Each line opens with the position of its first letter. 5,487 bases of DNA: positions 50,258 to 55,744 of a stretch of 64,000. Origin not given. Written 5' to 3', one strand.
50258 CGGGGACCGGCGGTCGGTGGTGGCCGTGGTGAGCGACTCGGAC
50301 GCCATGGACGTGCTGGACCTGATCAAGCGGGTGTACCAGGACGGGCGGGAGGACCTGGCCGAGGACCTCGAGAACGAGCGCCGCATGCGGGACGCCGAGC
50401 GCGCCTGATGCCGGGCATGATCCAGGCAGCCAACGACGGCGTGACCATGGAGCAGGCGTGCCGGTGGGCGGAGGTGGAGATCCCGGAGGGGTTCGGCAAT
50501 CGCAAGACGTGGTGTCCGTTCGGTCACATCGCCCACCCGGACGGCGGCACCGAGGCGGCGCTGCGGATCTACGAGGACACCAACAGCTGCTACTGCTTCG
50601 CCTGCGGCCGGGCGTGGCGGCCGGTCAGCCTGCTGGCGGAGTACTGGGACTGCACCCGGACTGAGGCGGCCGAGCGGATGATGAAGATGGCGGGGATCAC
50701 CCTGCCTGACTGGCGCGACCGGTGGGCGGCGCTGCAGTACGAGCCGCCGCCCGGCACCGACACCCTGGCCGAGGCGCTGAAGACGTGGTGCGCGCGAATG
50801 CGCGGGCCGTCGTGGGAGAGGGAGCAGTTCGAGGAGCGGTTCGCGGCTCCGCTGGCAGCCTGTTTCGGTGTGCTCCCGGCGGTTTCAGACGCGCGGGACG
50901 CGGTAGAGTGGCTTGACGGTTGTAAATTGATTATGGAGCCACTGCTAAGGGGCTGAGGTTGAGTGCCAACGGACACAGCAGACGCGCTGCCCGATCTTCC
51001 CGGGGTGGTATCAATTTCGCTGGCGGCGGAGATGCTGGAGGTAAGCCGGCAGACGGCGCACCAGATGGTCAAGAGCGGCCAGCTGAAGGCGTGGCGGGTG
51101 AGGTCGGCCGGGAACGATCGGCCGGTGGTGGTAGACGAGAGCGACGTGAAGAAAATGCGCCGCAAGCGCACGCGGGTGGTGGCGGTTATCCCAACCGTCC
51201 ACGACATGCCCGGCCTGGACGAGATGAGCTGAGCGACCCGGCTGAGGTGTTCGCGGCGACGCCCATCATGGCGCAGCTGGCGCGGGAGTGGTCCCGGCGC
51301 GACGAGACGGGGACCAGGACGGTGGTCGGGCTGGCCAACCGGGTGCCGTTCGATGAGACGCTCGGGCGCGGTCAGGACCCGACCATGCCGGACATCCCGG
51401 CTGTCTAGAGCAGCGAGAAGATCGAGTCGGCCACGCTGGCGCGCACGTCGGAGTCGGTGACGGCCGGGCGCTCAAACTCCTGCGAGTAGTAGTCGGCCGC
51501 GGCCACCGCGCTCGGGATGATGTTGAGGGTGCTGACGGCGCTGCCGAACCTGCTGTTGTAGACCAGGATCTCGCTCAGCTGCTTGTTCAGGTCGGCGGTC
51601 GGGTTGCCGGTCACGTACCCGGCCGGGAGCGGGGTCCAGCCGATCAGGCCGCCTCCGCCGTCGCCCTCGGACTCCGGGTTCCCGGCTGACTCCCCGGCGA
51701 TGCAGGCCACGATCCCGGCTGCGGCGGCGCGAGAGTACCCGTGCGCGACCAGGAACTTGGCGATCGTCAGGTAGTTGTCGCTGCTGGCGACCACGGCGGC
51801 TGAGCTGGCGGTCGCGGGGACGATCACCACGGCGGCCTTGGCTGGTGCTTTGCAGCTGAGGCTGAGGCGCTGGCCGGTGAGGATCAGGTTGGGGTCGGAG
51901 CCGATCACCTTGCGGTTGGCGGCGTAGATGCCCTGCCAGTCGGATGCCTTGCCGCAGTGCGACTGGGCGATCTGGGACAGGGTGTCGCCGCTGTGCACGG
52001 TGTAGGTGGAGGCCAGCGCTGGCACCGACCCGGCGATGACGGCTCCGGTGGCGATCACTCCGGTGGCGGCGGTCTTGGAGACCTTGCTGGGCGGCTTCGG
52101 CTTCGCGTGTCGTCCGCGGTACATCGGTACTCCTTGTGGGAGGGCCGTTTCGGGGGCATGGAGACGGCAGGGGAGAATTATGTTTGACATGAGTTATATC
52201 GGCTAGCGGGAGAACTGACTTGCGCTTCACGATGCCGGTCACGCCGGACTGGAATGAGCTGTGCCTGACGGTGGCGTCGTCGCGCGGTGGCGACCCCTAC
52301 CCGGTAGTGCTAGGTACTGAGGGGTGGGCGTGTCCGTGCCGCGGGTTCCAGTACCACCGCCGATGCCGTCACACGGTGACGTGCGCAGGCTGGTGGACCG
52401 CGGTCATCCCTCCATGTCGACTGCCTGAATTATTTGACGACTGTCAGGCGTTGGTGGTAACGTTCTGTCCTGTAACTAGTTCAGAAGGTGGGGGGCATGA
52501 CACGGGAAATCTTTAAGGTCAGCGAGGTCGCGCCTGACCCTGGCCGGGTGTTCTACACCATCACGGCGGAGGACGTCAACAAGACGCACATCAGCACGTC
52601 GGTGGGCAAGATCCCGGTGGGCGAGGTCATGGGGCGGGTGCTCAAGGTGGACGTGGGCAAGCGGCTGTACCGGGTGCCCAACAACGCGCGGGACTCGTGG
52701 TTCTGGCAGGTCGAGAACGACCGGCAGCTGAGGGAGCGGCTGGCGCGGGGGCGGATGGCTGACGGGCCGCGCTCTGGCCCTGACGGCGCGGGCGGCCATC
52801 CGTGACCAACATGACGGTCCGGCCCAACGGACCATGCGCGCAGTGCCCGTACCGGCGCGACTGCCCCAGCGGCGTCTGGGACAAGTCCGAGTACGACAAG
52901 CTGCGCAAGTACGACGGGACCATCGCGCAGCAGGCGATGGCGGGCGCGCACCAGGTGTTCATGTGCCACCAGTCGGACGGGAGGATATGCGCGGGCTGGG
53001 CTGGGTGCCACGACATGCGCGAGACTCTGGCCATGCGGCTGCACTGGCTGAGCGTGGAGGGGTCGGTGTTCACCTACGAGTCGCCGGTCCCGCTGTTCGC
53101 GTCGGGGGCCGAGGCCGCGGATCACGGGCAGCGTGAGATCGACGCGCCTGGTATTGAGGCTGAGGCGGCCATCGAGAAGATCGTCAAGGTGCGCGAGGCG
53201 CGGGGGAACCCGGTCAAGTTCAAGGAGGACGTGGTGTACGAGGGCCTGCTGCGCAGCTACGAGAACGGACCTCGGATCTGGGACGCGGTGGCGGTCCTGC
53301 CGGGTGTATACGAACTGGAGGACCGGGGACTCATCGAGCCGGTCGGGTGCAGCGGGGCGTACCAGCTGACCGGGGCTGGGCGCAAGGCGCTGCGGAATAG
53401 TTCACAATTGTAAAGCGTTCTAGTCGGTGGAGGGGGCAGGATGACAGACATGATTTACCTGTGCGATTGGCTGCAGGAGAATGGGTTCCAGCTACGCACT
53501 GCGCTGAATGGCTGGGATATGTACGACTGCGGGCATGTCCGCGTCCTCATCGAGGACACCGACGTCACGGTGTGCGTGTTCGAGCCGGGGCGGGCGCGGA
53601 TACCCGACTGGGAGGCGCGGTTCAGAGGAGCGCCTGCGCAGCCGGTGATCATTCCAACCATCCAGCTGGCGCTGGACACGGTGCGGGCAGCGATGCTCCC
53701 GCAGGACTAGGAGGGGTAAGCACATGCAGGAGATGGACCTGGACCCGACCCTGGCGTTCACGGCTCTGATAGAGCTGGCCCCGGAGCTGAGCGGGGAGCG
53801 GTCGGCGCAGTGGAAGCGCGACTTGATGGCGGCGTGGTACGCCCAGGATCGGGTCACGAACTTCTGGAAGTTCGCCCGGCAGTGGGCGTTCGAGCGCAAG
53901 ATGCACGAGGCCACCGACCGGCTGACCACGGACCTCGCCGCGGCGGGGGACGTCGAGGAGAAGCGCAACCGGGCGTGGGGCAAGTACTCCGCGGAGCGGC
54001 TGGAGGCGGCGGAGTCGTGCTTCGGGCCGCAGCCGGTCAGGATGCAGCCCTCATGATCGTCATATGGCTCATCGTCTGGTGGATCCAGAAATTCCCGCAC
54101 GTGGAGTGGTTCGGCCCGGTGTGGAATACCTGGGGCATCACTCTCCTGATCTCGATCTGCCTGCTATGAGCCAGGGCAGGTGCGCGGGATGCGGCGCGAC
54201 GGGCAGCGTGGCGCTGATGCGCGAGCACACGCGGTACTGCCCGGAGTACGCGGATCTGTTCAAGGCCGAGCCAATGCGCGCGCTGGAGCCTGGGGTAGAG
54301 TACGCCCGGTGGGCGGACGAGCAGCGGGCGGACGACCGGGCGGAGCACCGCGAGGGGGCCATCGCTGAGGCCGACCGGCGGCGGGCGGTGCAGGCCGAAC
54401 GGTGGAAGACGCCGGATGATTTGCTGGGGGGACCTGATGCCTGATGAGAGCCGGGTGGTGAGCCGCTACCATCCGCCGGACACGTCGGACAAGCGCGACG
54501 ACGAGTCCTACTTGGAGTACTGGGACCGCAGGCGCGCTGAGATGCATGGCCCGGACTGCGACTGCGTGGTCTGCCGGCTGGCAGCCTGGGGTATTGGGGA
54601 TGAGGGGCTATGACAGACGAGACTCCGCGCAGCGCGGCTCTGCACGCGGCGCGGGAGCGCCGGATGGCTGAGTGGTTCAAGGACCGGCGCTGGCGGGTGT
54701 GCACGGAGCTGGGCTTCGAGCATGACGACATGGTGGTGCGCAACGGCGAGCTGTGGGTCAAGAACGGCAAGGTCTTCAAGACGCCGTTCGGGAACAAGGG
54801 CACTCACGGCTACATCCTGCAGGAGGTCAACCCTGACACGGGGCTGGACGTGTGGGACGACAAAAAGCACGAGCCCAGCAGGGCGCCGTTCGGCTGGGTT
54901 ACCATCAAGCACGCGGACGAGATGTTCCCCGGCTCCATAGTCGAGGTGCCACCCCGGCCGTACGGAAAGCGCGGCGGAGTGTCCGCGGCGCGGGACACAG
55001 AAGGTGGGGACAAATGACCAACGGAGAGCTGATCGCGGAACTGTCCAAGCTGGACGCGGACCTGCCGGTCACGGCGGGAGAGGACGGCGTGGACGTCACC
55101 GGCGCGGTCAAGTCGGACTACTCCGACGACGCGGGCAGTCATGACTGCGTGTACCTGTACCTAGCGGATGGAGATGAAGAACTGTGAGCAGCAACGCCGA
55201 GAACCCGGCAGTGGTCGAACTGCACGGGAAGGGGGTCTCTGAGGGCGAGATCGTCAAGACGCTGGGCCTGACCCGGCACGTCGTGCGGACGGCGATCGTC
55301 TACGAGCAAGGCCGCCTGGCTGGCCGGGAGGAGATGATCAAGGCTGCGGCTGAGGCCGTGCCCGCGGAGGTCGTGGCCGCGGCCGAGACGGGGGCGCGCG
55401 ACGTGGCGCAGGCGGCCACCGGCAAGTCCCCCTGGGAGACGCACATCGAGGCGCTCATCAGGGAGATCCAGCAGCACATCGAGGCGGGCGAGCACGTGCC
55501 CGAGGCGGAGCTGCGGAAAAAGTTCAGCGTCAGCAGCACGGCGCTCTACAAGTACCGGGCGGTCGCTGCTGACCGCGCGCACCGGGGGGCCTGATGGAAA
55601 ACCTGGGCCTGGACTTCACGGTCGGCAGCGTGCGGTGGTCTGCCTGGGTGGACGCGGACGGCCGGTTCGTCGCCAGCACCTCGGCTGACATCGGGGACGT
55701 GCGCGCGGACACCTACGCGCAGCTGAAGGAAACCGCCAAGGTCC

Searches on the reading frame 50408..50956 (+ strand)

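Call 104: search_protein_families(library=pfam, proteins=[window:50408-50956:+], max_evalue=1)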
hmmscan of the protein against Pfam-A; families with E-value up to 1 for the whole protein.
window:50408-50956:+ (182 aa): 3 families
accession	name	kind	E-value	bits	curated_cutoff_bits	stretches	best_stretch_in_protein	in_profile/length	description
PF01807.25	Zn_ribbon_DnaG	-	0.0029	17.8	24.9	1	34-101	34-95/98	CHC2 zinc finger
PF24029.1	DUF7340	-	0.047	14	27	1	49-73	29-51/62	Domain of unknown function (DUF7340)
PF02444.21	HEV_ORF1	-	0.19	12.8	27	1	49-78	5-33/114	Hepatitis E virus ORF-2 (Putative capsid protein)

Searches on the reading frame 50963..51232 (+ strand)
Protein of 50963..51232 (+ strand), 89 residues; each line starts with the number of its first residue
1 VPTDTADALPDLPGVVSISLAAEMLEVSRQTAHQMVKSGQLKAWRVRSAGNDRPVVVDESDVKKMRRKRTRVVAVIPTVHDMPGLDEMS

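Call 104: search_protein_families(library=pfam, proteins=[window:50963-51232:+], max_evalue=1)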
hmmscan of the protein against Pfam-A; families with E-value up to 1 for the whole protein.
window:50963-51232:+ (89 aa): 6 families
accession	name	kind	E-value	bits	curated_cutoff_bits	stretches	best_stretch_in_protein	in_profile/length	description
PF12728.13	HTH_17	-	1.9e-07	31.6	27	1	21-69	7-50/51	Helix-turn-helix domain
PF21531.3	Rv2175c_wHTH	-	0.0047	17.3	27.1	1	6-45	6-45/57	DNA-binding protein Rv2175c, wHTH domain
PF11972.14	HTH_13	-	0.048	14.1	26.1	1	15-38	13-36/54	HTH DNA binding domain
PF13136.11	DUF3984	-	0.063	13.1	22.1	1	11-69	250-309/330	Protein of unknown function (DUF3984)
PF10397.14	ADSL_C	-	0.071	13.9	32.7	1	19-47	7-37/79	Adenylosuccinate lyase C-terminus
PF12802.13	MarR_2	-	0.12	12.9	27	1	13-38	18-43/61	MarR family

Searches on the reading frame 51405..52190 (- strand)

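Call 30: search_protein_families(library=pfam, proteins=[window:51405-52190:-], max_evalue=0.05)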
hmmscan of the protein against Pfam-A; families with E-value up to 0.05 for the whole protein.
window:51405-52190:- (261 aa): 2 families
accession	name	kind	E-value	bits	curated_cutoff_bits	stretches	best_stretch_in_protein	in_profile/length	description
PF18013.6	Phage_lysozyme2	-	1.8e-12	48.1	28.2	1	139-260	2-139/140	Phage tail lysozyme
PF01476.26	LysM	-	1.2e-05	25.6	20.9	1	63-111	1-42/43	LysM domain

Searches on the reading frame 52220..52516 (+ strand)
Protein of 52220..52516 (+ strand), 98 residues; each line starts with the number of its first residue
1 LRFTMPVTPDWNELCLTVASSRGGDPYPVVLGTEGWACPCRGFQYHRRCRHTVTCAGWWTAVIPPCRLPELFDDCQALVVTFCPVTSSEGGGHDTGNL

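Call 104: search_protein_families(library=pfam, proteins=[window:52220-52516:+], max_evalue=1)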
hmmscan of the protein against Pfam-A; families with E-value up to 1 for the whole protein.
window:52220-52516:+ (98 aa): 1 family
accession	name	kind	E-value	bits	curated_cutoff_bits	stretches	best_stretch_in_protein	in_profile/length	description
PF04434.22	SWIM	-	0.01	15.8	19.6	1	29-53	3-31/38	SWIM zinc finger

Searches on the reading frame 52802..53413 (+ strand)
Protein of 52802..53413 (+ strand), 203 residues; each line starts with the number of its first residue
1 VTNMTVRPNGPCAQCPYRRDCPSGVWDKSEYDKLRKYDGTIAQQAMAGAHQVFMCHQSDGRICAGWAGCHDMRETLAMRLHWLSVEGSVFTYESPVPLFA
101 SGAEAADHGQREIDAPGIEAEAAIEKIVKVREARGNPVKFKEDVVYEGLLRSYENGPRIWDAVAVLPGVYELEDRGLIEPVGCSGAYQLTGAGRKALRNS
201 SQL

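Call 30: search_protein_families(library=pfam, proteins=[window:52802-53413:+], max_evalue=0.05)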
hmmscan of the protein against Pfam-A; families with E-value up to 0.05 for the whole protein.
window:52802-53413:+ (203 aa): 1 family
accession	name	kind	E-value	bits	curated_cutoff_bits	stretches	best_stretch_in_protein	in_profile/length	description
PF19800.4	DUF6283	-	3.2e-31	108.3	27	1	9-120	5-113/115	Family of unknown function (DUF6283)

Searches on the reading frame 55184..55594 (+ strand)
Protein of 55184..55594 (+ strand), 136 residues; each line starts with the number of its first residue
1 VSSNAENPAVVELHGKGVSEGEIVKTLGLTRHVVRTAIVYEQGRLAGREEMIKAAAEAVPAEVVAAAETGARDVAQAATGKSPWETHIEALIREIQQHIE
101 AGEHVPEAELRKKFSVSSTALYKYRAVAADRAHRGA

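Call 30: search_protein_families(library=pfam, proteins=[window:55184-55594:+], max_evalue=0.05)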
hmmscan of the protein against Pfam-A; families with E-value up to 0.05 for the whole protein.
window:55184-55594:+ (136 aa): 2 families
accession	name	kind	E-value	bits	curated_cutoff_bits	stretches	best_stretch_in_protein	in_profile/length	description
PF00392.27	GntR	-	5.2e-05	23.3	27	0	90-120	8-40/64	Bacterial regulatory proteins, gntR family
PF08279.18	HTH_11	-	0.0023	18.2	25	0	96-124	7-35/55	HTH domain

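Call 62: search_solved_structures(query=window:55184-55594:+, max_evalue=10)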
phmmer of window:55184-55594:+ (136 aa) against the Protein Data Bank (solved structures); distinct sequences matched with E-value up to 10: 7.
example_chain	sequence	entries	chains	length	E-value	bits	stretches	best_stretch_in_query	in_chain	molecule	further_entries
2p0u_A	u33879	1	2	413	0.26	14.8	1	23-92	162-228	Stilbenecarboxylate synthase 2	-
1n91_A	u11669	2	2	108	0.54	13.8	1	17-66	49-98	orf, hypothetical protein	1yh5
3awj_A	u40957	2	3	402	0.6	13.6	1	21-92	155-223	Chalcone synthase-like polyketide synthase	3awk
6dx8_A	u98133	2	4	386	0.78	13.3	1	20-92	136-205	Chalcone synthase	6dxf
6dxc_A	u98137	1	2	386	0.79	13.2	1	20-92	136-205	Chalcone synthase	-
6cqb_A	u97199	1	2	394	0.98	12.9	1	21-93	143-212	Chalcone synthase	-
2hxo_A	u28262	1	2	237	2.9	11.4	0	44-78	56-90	Putative TetR-family transcriptional regulator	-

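Call 65: find_homologous_proteins(query=window:55184-55594:+, max_evalue=0.001)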
Query window:55184-55594:+ (136 aa): 1 proteins with E <= 0.001 among 242 candidates.
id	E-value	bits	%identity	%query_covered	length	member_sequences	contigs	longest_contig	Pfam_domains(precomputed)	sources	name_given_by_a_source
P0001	1.4e-77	275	100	100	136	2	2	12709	-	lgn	-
